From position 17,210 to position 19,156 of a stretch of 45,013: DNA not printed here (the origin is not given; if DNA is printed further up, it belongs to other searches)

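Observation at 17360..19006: Divergent DprA (SLOG-fold) domain fused to an unknown C-terminal domain, at the tail of the cydAB/oxidative-stress gene run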

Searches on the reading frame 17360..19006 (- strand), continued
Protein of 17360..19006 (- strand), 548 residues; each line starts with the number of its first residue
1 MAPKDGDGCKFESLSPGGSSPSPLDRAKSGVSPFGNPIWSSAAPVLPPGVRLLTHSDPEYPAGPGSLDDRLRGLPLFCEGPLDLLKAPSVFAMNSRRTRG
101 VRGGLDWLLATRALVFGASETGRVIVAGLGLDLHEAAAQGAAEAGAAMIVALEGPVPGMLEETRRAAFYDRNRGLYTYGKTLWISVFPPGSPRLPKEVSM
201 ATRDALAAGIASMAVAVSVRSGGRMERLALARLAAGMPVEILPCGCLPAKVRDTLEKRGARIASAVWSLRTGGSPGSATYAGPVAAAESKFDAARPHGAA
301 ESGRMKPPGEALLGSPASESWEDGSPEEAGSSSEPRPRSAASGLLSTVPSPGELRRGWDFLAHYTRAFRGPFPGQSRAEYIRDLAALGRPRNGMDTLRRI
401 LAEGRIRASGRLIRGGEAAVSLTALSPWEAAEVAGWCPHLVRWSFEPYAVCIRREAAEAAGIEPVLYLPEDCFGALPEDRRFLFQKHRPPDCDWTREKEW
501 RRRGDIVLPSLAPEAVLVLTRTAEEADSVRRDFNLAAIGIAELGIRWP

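Call 41: predict_structure(alignment_id=A4)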
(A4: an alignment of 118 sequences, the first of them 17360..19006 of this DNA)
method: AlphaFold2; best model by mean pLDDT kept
length: 548 residues; sequences in the alignment: 118
mean_pLDDT: 81.0   pTM: 0.79
mean pLDDT of the five models: 81.0, 80.5, 79.7, 79.6, 78.9
residues with pLDDT >= 90: 343; 70-90: 63; 50-70: 54; < 50: 88
segments of 3 or more residues with pLDDT < 50: 1-19, 23-28, 276-333
pLDDT, mean of each block of 10 residues (from residue 1): 37 39 46 51 84 93 76 93 97 84 79 95 97 96 98 97 96 97 95 91 96 94 93 93 67 61 71 50 33 35 34 33 39 53 74 96 94 94 93 95 96 95 97 83 86 98 98 98 96 93 98 97 97 96 93
secondary structure, 60 per line:
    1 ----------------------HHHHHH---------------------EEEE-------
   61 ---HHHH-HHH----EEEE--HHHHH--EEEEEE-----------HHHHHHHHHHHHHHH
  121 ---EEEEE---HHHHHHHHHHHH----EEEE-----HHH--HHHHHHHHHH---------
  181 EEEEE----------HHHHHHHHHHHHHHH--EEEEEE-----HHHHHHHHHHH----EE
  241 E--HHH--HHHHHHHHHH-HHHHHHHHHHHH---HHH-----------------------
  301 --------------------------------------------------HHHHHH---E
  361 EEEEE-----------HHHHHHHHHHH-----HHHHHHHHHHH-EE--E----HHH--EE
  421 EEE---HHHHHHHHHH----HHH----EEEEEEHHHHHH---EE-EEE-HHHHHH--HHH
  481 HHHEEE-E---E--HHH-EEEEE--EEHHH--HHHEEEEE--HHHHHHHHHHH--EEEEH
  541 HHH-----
elements in order: H23-28 E50-53 H64-67 E76-79 H82-86 E89-94 H106-120 E124-128 H132-143 E148-151 H162-171 E181-185 H196-210 E213-218 H224-234 E239-241 H249-258 H260-271 H351-356 E360-365 H377-387 H393-403 E419-423 H427-436 E448-453 H454-459 E466-468 H470-475 H478-483 E484-486 E499-503 E516-520 H523-533 E536-539 H540-543

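Call 43: fold_search(model_id=the predicted structure, library=pdb)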
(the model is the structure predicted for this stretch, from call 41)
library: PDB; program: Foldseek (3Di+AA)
matches with E <= 10: 1300; with E <= 0.001: 15
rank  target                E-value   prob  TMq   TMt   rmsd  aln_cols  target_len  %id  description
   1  3uqz_A                3.7e-09  1.00  0.30  0.55   4.9       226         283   20  X-ray structure of DNA processing protein A (DprA) from Streptococcus pneumoniae (released 2012-08-29)
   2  3uqz_C                1.1e-08  1.00  0.30  0.55   4.9       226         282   20  X-ray structure of DNA processing protein A (DprA) from Streptococcus pneumoniae (released 2012-08-29)
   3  3uqz_B                1.8e-08  1.00  0.30  0.56   4.8       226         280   20  X-ray structure of DNA processing protein A (DprA) from Streptococcus pneumoniae (released 2012-08-29)
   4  8zva                  2.5e-08  1.00  0.31  0.52   4.5       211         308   16  structure of ShosA from E.coli APEC O1 (released 2025-04-09)
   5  3maj                  5.5e-07  1.00  0.30  0.44   6.2       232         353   18  Crystal structure of putative DNA processing protein DprA from Rhodopseudomonas palustris CGA009 (released 2010-05-12)
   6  4ljk_D                2.3e-06  1.00  0.26  0.61   4.9       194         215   18  Structural insights into the unique single-stranded DNA binding mode of DNA processing protein A from Helicobacter pyl (released 2014-01-01)
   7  4ljr_A                4.1e-06  1.00  0.26  0.62   4.9       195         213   18  Structural insights into the unique single-stranded DNA binding mode of DNA processing protein A from Helicobacter pyl (released 2014-01-01)
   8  4ljk_G                4.3e-06  1.00  0.28  0.63   5.3       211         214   18  Structural insights into the unique single-stranded DNA binding mode of DNA processing protein A from Helicobacter pyl (released 2014-01-01)
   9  4ljk_B                5.4e-06  1.00  0.27  0.60   5.7       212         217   18  Structural insights into the unique single-stranded DNA binding mode of DNA processing protein A from Helicobacter pyl (released 2014-01-01)
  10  5mll_B                9.1e-06  1.00  0.28  0.62   7.0       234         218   17  Structure of HpDprA at 1.9 Angstroms resolution (released 2017-12-20)
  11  4ljk_A                1.1e-05  1.00  0.27  0.61   5.4       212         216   18  Structural insights into the unique single-stranded DNA binding mode of DNA processing protein A from Helicobacter pyl (released 2014-01-01)
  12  4ljl_A                1.1e-05  1.00  0.27  0.60   5.9       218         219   18  Structural insights into the unique single-stranded DNA binding mode of DNA processing protein A from Helicobacter pyl (released 2014-01-01)
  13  5mll_A                1.5e-05  1.00  0.27  0.63   4.8       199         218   18  Structure of HpDprA at 1.9 Angstroms resolution (released 2017-12-20)
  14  4ljk_F                1.8e-05  1.00  0.28  0.62   5.3       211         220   18  Structural insights into the unique single-stranded DNA binding mode of DNA processing protein A from Helicobacter pyl (released 2014-01-01)
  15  2iz7_B                4.5e-04  1.00  0.18  0.54   8.1       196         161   17  structure of Moco Carrier Protein from Chlamydomonas reinhardtii (released 2006-07-27)
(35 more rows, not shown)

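Call 69: find_encoding_contigs(protein=P0001, flank=10000, max_places=3)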
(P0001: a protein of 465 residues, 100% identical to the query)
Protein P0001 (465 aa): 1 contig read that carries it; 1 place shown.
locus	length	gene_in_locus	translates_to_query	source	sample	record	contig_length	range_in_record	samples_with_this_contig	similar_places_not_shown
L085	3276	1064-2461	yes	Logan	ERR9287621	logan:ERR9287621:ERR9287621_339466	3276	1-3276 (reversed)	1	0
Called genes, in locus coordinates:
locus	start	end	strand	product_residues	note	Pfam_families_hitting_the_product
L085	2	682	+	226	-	?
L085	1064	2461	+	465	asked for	-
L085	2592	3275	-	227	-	?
